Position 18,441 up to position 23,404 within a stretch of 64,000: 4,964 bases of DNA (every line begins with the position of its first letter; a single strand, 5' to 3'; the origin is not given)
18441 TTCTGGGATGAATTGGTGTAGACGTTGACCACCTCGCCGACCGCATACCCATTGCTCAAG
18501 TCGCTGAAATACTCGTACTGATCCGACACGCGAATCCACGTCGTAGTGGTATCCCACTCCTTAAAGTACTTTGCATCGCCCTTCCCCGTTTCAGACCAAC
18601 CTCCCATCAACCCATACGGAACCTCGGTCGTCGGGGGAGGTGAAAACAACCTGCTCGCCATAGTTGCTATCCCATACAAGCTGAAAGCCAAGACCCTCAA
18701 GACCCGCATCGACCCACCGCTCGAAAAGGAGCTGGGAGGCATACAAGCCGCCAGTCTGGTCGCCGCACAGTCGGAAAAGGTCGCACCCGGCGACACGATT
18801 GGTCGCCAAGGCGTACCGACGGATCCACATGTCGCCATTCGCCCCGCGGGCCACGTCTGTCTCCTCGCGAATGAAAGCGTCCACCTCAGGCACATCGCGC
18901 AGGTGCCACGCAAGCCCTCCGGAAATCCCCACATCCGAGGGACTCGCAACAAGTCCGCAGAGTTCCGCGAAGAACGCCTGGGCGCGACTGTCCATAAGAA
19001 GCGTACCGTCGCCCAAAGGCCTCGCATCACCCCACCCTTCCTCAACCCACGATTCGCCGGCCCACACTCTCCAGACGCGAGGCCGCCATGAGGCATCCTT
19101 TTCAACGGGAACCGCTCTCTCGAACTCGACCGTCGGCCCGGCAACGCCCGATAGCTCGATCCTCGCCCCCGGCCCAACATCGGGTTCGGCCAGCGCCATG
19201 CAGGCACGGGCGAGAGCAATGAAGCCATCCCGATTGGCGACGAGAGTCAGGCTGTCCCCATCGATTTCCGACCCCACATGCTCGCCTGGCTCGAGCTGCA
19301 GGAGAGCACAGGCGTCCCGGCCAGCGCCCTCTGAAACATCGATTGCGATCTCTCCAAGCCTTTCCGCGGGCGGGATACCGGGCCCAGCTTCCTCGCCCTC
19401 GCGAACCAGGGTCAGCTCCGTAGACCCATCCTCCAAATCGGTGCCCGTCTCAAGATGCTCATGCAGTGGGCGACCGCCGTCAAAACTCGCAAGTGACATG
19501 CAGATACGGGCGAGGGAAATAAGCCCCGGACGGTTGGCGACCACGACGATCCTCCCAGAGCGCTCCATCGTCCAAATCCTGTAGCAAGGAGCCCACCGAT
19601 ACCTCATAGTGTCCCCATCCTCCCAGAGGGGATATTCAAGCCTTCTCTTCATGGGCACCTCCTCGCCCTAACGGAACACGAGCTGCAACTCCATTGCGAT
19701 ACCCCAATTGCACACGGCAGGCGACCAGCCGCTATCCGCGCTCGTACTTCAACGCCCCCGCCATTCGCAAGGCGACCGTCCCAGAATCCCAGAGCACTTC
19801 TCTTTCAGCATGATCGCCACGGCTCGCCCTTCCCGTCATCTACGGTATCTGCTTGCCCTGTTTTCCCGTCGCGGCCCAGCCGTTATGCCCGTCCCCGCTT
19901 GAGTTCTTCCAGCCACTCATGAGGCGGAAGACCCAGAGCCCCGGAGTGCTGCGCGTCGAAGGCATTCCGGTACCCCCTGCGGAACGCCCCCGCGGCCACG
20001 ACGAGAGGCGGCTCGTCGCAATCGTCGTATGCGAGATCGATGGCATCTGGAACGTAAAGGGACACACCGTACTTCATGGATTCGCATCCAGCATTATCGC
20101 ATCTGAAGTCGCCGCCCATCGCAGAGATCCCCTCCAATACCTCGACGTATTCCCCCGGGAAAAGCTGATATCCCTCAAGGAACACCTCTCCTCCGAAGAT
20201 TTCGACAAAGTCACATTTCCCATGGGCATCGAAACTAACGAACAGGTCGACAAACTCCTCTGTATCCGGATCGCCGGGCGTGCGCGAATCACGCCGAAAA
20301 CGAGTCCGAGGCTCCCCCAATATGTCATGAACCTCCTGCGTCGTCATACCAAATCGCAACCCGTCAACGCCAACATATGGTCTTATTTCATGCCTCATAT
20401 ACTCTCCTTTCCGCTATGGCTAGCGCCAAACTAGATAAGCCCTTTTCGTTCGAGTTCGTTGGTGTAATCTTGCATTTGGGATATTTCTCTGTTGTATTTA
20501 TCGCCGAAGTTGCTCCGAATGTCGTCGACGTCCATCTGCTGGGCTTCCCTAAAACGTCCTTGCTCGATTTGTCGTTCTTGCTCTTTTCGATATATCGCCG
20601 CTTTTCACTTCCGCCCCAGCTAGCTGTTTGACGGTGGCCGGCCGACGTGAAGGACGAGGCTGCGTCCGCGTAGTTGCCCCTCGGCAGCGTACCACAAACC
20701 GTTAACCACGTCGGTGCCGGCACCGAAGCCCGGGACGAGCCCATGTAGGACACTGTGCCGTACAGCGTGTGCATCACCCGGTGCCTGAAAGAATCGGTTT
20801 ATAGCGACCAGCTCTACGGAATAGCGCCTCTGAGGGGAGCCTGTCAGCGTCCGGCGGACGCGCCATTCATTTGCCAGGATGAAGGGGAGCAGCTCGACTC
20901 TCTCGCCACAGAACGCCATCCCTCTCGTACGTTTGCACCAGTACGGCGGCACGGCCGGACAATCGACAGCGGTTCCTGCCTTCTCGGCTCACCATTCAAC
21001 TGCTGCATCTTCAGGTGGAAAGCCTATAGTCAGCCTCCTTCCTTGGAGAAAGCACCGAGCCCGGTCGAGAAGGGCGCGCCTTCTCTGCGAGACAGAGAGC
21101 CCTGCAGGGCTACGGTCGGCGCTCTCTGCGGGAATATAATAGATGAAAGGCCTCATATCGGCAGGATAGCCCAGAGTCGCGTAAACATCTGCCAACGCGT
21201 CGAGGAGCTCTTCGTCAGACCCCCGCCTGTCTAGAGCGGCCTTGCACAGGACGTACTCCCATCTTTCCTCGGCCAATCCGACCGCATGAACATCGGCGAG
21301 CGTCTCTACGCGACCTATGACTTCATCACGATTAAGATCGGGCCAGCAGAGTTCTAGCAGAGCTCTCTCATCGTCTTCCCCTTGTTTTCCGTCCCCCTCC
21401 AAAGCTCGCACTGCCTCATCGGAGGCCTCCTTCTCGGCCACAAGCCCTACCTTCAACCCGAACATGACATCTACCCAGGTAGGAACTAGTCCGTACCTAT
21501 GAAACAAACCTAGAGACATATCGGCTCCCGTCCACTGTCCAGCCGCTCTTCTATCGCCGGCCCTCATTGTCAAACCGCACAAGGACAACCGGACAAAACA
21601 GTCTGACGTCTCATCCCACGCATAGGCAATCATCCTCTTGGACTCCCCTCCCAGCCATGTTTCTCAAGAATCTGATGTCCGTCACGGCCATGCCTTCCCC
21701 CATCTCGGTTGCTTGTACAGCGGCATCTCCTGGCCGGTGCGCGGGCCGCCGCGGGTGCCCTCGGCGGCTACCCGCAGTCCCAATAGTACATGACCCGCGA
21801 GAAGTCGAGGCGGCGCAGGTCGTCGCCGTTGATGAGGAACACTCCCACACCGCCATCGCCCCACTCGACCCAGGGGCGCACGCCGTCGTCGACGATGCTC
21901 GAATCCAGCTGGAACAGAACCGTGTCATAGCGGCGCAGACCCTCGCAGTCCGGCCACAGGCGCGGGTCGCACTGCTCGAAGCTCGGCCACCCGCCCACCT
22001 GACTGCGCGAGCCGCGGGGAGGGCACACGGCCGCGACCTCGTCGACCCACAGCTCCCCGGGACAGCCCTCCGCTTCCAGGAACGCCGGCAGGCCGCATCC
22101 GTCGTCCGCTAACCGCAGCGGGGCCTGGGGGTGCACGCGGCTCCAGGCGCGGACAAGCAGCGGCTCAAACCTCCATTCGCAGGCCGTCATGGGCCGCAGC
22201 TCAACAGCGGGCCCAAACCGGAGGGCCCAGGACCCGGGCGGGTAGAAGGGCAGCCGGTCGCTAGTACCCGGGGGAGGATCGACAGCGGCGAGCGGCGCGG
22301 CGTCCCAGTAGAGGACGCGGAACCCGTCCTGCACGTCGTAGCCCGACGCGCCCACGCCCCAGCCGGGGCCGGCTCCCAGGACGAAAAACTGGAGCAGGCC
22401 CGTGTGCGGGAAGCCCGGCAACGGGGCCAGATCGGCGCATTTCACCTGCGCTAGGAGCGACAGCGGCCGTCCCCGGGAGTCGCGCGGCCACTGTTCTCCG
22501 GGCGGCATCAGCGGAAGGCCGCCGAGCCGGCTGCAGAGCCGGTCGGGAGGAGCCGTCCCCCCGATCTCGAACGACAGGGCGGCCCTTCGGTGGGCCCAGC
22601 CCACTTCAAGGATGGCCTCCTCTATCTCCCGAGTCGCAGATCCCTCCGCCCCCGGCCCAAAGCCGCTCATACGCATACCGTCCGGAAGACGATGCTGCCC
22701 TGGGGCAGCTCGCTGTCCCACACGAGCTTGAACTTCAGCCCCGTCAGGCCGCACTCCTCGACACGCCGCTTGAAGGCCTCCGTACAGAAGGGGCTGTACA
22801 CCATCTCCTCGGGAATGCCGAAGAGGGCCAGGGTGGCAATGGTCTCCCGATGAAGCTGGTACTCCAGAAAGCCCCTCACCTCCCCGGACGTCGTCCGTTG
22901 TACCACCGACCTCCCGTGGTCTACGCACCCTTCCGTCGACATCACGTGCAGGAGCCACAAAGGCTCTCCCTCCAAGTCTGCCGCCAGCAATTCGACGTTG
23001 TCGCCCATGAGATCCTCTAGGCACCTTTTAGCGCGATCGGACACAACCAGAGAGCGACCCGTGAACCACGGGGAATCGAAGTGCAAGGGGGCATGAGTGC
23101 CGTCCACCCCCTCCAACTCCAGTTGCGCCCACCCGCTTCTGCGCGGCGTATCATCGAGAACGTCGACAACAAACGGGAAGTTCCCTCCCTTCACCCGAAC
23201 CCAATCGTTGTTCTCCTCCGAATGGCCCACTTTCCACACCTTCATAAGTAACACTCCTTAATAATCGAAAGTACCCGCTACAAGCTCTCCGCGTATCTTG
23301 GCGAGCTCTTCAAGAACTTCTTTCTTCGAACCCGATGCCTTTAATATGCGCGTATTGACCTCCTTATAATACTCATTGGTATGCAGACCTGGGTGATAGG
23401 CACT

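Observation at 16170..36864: Candidate new system: radical-SAM RiPP operon wired to an Rhs polymorphic toxin through a shared operator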

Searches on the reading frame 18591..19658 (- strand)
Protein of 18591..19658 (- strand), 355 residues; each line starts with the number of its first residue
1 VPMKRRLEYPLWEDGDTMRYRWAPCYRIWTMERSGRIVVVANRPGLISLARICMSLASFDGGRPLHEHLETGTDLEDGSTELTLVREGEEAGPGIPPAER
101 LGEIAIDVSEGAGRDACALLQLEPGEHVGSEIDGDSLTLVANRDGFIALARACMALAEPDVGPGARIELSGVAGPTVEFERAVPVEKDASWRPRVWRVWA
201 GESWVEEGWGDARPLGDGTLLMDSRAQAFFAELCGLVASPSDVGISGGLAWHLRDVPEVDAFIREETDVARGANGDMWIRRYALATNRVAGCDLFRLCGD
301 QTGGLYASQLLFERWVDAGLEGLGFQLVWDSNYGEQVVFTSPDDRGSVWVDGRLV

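Call 12: search_protein_families(library=pfam, proteins=[window:18591-19658:-], max_evalue=0.01)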
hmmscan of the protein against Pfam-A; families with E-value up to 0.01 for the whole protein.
window:18591-19658:- (355 aa): 1 family
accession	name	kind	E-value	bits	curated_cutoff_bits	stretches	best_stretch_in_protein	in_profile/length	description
PF15566.12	Imm32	-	7.2e-13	48.7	27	2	37-84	2-51/54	Immunity protein 32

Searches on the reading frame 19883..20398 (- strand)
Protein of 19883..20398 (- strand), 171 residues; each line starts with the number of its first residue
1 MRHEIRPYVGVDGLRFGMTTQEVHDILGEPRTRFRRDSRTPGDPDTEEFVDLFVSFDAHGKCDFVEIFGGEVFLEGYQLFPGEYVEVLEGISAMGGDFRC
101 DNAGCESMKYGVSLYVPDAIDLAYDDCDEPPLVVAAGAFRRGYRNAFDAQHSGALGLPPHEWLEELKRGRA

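Call 12: search_protein_families(library=pfam, proteins=[window:19883-20398:-], max_evalue=0.01)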
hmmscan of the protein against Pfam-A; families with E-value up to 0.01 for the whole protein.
window:19883-20398:- (171 aa): 1 family
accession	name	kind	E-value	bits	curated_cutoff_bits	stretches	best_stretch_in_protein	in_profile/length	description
PF04355.18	BamE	-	0.004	17.4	23.2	0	11-32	9-30/71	Outer membrane protein assembly factor BamE domain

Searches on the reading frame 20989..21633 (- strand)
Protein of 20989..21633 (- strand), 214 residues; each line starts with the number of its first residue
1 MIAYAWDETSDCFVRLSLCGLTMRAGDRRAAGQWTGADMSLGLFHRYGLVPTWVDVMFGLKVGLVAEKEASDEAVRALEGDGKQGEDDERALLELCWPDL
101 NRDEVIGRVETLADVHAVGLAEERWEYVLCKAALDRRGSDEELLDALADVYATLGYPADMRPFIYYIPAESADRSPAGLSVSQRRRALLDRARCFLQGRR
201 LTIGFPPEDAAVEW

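Call 12: search_protein_families(library=pfam, proteins=[window:20989-21633:-], max_evalue=0.01)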
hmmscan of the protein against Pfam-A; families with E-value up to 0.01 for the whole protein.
window:20989-21633:- (214 aa): 1 family
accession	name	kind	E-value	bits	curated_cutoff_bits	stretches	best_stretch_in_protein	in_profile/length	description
PF10004.14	DUF2247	-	2.2e-12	47.4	25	1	51-172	10-131/158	Uncharacterized protein conserved in bacteria (DUF2247)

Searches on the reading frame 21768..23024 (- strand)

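Call 12: search_protein_families(library=pfam, proteins=[window:21768-23024:-], max_evalue=0.01)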
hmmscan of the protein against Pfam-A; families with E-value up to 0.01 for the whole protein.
window:21768-23024:- (418 aa): 1 family
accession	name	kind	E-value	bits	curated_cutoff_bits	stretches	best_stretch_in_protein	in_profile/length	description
PF09234.15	DUF1963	-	8.4e-45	154.2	23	1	165-417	1-216/216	Domain of unknown function (DUF1963)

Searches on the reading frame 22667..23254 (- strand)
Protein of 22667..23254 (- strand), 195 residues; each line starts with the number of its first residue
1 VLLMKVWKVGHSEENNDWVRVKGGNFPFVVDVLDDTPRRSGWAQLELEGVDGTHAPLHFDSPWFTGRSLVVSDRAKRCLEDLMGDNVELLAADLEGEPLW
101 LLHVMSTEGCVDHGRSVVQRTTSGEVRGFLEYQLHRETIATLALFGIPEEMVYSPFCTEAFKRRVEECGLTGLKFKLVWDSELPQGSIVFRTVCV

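Call 12: search_protein_families(library=pfam, proteins=[window:22667-23254:-], max_evalue=0.01)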
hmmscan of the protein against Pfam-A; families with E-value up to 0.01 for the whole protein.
window:22667-23254:- (195 aa): 1 family
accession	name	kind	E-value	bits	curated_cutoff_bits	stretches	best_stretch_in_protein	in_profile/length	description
PF07791.16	Imm11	-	2.1e-05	24.4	22.1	1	68-176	70-190/194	Immunity protein family (Imm11)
